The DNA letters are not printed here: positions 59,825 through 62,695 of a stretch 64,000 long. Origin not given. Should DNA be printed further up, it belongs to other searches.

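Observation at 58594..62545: Exploded Pol III core: degenerate PHP-domain ORF, then DnaQ exonuclease, then DnaE polymerase lacking PHP, all ATGA-coupled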

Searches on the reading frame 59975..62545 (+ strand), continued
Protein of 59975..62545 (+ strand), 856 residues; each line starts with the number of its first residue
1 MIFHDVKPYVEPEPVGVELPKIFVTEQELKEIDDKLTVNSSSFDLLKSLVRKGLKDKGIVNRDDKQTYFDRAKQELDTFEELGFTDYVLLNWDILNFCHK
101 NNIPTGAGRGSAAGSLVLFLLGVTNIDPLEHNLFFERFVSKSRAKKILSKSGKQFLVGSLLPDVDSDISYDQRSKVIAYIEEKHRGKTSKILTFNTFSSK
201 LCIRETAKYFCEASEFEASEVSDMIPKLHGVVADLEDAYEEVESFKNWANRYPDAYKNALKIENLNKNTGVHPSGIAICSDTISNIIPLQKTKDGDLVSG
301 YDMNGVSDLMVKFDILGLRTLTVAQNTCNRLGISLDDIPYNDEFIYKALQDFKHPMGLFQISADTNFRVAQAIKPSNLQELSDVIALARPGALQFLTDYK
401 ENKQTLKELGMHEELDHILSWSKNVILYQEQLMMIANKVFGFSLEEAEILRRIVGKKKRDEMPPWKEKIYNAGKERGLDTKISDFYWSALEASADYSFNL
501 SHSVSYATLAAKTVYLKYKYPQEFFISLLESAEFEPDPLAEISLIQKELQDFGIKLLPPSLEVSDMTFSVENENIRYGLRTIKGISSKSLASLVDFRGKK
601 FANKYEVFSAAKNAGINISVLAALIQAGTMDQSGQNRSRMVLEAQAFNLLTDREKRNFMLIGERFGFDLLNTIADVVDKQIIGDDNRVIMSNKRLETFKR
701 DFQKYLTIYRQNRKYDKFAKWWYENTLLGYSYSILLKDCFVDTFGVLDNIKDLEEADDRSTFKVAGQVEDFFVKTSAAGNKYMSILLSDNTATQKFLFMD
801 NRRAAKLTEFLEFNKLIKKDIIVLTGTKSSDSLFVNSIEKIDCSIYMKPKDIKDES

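Call 59: search_dna_similar(query=window:59975-62545:+, collection=phages, mode=protein, max_rows=40, rows=spread)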
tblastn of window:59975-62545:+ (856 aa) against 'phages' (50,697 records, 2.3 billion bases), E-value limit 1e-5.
Records with a match: 1392; places in all: 1397; records where one place covers at least 80% of the query: 2.
Best place of each record, by identity: <60% 1392.
By first word of the organism name: Pseudomonas 302; Mycobacterium 282; Streptomyces 211; Gordonia 132; Bacillus 99; Bacteriophage 42; Microbacterium 36; Escherichia 31; Rhodococcus 22; Lactococcus 22; and 56 more.
By host as written in the record: Mycobacterium smegmatis mc2 155 204; Pseudomonas aeruginosa 118; - 100; Pseudomonas aeruginosa PAO1 86; Streptomyces griseus ATCC 10137 81; Gordonia terrae 3612 65; Streptomyces lividans JI 1326 44; Mycobacterium smegmatis mc#155 37; and 226 more.
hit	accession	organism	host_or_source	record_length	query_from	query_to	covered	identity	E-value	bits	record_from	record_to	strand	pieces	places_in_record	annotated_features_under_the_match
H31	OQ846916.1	Alicyclobacillus phage KKP_3916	Alicyclobacillus acidoterrestris strain ...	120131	41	842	91%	29.4%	2e-10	272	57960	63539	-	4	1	hypothetical protein (x6)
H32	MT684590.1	Streptomyces phage LilMartin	Streptomyces viridochromogenes DSM40736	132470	44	647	71%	29.4%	2e-63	239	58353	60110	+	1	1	77: DnaE-like DNA polymerase III alpha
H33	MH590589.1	Streptomyces phage SparkleGoddess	Streptomyces griseus ATCC 10137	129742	39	629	69%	29.6%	3e-60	229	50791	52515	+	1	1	61: DnaE-like DNA polymerase III alpha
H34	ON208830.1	Streptomyces phage Emma1919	Streptomyces griseus ATCC 10137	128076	44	629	68%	29.1%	4e-60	229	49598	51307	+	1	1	62: DnaE-like DNA polymerase III alpha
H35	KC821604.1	Cellulophaga phage phiST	Cellulophaga baltica MM#3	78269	18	642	72%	27.7%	5e-34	231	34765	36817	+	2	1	DNA polymerase III alpha subunit (x2)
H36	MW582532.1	Nocardia phage P3.1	Nocardia transvalensis ATCC 6865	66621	13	597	68%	28.8%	2e-52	205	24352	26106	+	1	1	DnaE-like DNA polymerase III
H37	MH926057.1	Corynebacterium phage Kimchi1738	Corynebacterium vitaeruminis NCIB 9291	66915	25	581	65%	29.9%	4e-49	195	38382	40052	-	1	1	43: DnaE-like DNA polymerase III alpha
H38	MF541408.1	Streptomyces phage Jash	Streptomyces griseus ATCC 10137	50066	63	652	69%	27.9%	6e-65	243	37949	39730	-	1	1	DnaE-like DNA polymerase III alpha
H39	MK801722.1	Streptomyces phage Birchlyn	Streptomyces griseus ATCC 10137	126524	45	628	68%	28.0%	6e-58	222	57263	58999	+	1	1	79: DnaE-like DNA polymerase III subunit alpha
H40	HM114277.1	Rhodococcus phage E3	Rhodococcus equi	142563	38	641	71%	27.0%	3e-61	232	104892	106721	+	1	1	gp154: DnaE-like DNA polymerase III alpha subunit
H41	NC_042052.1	Streptomyces phage Hydra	Streptomyces griseus ATCC 10137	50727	75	652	68%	28.0%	3e-65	244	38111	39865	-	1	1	DNA polymerase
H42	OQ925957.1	Pseudomonas phage C_MDJ-2023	Pseudomonas aeruginosa CN573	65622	66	655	69%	27.3%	2e-45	183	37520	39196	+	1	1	DNA polymerase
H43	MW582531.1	Nocardia phage P69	Nocardia transvalensis ATCC 6865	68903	45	604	65%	28.6%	3e-53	207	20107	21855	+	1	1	DnaE-like DNA polymerase III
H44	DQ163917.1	Pseudomonas phage F8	-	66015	66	655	69%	27.1%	4e-45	182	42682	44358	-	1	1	record has no annotation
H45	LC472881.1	Pseudomonas phage R12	-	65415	66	655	69%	27.1%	1e-44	181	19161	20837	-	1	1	DNA polymerase III alpha subunit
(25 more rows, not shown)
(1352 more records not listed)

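Call 60: get_annotated_region(hit=H35, flank=4000)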
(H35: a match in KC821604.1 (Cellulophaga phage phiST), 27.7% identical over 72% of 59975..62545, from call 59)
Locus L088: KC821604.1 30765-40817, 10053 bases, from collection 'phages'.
description: Cellulophaga phage phiST, complete genome.
organism: Cellulophaga phage phiST (NCBI taxid 756282)
taxonomy: Viruses; Duplodnaviria; Heunggongvirae; Uroviricota; Caudoviricetes; Cbastvirus; Cbastvirus ST
host: Cellulophaga baltica MM#3; source: seawater; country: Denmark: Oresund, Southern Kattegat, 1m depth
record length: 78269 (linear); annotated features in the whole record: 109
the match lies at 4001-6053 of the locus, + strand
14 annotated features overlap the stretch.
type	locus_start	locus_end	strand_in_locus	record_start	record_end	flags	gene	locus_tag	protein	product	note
CDS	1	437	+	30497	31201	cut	-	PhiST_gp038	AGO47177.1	GTP cyclohydrolase I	annotation based on sequence similarity to NCBI XP_003887201, CDD cl00263, and Pfam PF01227.17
CDS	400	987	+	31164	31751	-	-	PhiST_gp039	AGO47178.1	nucleoside triphosphate pyrophosphohydrolase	MazG-like domain protein; annotation based on sequence similarity to NCBI YP_006560914, CDD cd11541, and Pfam PF03819.12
CDS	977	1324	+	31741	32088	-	-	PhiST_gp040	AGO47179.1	hypothetical protein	-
CDS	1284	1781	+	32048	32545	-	-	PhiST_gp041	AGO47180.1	ATPase containing protein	annotation based on sequence similarity to Pfam PF13238.1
CDS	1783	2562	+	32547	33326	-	-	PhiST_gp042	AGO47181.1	hypothetical protein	-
CDS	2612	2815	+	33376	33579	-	-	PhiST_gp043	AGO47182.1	hypothetical protein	-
CDS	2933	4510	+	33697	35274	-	-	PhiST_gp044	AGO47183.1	DNA polymerase III alpha subunit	annotation based on sequence similarity to NCBI ZP_07038917, CDD cd07431, and Pfam PF07733.7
CDS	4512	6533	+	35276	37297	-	-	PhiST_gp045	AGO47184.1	DNA polymerase III alpha subunit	annotation based on sequence similarity to NCBI ZP_11019768, CDD COG0587, and Pfam PF07733.7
CDS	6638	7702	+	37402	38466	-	-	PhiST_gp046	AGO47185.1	ATP dependent DNA ligase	annotation based on sequence similarity to NCBI ZP_08955483, CDD cl12015, and Pfam PF01068.16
CDS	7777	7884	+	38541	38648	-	-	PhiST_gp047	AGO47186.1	hypothetical protein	-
CDS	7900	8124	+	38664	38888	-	-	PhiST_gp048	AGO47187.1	hypothetical protein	-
CDS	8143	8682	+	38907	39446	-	-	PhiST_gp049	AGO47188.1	hypothetical protein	-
CDS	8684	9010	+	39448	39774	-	-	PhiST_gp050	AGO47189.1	hypothetical protein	-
CDS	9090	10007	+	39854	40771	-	-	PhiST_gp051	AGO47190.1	hypothetical protein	-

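Call 61: get_annotated_region(hit=H45, flank=3500)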
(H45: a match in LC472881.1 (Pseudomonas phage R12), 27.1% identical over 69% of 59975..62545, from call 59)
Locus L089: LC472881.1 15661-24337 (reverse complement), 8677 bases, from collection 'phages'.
description: Pseudomonas phage R12 DNA, complete genome.
organism: Pseudomonas phage R12 (NCBI taxid 2562635)
taxonomy: Viruses; Duplodnaviria; Heunggongvirae; Uroviricota; Caudoviricetes; Pbunavirus; Pbunavirus R12
host: -; source: -; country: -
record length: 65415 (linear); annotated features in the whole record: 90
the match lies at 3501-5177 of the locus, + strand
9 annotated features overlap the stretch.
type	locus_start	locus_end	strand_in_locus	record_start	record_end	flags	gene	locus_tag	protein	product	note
CDS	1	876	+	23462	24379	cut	-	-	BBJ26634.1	thymidylate synthase thyX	-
CDS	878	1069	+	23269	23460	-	-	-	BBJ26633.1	phage protein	-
CDS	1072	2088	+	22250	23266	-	-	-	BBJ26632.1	5 -polynucleotide kinase/3 -phosphatase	phage-associated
CDS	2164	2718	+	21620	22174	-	-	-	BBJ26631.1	phage protein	-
CDS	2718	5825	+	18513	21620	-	-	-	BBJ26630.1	DNA polymerase III alpha subunit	-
CDS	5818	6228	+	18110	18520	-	-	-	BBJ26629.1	phage protein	-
CDS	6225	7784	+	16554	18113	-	-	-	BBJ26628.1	hypothetical protein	-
CDS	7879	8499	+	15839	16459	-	-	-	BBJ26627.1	phage protein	-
CDS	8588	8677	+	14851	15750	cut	-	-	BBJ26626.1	phage protein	-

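Call 67: find_encoding_contigs(protein=P0121, flank=10000, max_places=2)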
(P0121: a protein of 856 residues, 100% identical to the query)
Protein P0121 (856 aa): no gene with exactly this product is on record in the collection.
